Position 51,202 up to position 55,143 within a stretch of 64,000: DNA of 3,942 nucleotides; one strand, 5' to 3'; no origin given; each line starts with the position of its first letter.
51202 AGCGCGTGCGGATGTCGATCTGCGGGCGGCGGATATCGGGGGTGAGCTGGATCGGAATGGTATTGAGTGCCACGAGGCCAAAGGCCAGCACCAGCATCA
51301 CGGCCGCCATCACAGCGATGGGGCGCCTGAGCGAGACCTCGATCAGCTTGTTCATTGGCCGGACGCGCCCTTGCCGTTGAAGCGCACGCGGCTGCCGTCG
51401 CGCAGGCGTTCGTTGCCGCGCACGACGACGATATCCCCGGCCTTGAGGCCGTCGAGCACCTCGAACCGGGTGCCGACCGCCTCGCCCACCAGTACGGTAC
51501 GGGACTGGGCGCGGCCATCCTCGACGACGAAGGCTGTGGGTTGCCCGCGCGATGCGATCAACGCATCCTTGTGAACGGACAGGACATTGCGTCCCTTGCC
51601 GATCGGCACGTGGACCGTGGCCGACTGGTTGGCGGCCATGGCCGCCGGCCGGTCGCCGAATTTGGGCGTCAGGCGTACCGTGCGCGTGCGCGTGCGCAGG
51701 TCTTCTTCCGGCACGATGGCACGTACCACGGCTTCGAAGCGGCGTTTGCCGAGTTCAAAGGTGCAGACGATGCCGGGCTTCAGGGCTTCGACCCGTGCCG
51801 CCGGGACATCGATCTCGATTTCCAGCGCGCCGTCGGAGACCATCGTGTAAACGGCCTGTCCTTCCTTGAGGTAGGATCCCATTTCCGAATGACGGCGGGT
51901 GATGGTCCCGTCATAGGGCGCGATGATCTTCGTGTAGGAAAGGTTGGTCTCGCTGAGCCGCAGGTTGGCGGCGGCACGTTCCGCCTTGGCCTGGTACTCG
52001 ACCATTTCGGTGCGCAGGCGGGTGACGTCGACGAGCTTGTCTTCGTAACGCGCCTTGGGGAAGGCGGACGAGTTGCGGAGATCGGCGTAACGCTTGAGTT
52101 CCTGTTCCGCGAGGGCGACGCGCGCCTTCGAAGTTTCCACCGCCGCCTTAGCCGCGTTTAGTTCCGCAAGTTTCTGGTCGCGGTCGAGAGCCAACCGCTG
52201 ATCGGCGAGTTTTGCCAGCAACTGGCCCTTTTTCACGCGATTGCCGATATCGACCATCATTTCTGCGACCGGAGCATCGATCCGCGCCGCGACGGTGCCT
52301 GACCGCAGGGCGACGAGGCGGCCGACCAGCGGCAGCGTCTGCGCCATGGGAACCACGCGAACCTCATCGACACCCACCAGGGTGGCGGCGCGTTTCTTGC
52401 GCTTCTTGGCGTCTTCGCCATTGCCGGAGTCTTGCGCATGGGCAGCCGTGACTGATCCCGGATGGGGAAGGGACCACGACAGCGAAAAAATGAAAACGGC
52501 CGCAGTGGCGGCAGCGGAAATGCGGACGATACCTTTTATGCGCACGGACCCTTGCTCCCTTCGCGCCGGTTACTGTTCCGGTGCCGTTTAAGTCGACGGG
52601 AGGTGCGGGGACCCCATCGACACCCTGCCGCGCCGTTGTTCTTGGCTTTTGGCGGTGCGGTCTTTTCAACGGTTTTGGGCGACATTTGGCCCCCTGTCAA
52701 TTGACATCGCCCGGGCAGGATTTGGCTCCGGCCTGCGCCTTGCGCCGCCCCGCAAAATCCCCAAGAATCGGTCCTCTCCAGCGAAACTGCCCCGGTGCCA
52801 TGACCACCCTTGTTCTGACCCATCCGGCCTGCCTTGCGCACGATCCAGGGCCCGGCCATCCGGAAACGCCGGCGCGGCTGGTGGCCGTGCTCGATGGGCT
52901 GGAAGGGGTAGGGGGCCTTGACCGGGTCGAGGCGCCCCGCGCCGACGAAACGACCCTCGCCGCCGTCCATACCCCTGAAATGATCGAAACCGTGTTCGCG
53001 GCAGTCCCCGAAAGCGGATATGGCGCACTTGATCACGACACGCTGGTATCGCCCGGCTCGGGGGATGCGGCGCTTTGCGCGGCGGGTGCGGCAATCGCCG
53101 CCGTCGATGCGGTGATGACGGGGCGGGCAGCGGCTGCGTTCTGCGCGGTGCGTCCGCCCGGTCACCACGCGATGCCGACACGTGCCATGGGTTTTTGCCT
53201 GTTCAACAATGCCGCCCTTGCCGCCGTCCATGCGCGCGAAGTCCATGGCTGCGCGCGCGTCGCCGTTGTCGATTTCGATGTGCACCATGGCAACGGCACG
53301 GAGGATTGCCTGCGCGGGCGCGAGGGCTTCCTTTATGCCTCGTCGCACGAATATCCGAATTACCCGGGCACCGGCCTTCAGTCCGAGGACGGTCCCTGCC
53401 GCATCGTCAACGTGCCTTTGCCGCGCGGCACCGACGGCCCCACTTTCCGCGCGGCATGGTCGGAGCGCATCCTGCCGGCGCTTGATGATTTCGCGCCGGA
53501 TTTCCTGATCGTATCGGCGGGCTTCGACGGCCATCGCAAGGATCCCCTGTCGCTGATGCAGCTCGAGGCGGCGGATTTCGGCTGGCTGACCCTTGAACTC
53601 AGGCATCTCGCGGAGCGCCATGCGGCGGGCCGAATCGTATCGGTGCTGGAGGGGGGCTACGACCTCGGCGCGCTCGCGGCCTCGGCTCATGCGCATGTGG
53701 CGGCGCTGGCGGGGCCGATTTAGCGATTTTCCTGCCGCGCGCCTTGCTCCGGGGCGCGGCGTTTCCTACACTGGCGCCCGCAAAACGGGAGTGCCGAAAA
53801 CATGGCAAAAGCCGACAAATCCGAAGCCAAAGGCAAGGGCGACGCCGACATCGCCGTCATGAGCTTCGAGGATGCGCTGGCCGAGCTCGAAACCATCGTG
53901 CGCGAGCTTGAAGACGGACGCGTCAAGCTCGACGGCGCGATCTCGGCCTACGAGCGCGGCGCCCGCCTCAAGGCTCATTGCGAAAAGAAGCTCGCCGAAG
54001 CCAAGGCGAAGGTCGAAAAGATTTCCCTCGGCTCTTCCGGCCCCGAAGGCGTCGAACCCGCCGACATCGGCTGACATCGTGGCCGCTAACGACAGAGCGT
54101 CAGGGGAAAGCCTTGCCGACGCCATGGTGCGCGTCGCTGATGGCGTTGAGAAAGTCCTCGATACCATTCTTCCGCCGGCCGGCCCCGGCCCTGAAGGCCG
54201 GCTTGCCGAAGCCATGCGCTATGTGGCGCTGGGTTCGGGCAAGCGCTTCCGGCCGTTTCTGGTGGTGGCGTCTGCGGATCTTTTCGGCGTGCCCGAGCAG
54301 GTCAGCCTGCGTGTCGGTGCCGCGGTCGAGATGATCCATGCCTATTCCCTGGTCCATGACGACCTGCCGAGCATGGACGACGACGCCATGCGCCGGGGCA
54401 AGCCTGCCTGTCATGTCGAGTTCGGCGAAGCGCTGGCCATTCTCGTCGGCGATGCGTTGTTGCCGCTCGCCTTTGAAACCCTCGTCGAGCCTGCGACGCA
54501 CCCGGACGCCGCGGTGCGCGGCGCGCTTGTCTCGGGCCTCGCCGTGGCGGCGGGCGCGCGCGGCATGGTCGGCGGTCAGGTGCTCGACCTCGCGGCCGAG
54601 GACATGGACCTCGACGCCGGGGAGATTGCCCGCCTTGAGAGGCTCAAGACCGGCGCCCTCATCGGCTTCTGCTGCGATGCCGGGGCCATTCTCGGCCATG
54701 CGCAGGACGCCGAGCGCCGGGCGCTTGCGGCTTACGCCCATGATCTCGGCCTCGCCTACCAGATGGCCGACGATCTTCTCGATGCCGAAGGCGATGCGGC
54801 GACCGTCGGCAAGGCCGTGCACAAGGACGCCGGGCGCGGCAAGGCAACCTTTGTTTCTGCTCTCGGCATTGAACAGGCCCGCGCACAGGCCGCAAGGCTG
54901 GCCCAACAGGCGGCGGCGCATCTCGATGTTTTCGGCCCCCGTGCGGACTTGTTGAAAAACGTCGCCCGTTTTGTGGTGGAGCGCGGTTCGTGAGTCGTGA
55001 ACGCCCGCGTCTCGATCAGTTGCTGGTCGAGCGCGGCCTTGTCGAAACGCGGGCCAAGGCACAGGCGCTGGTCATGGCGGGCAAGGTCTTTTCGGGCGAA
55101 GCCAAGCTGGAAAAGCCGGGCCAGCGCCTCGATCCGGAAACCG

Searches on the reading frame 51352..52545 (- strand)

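Call 64: search_protein_families(library=pfam, proteins=[window:51352-52545:-], max_evalue=0.001)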
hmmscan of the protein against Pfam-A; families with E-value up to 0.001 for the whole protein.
window:51352-52545:- (397 aa): 2 families
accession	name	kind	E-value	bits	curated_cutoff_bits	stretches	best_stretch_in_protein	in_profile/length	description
PF16576.10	HlyD_D23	-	6.7e-16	58.7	30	1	83-293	20-200/214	Barrel-sandwich domain of CusB or HlyD membrane-fusion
PF13437.12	HlyD_3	-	2.8e-14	54.2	22.2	1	207-295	2-94/106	HlyD family secretion protein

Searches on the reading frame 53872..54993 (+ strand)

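Call 81: search_protein_families(library=pfam, proteins=[window:53872-54993:+], max_evalue=0.001)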
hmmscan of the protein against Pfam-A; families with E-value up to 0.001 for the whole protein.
window:53872-54993:+ (373 aa): 1 family
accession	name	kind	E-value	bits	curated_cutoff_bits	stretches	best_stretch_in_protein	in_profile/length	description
PF00348.22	polyprenyl_synt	-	2.4e-51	174.8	27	1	110-345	3-232/251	Polyprenyl synthetase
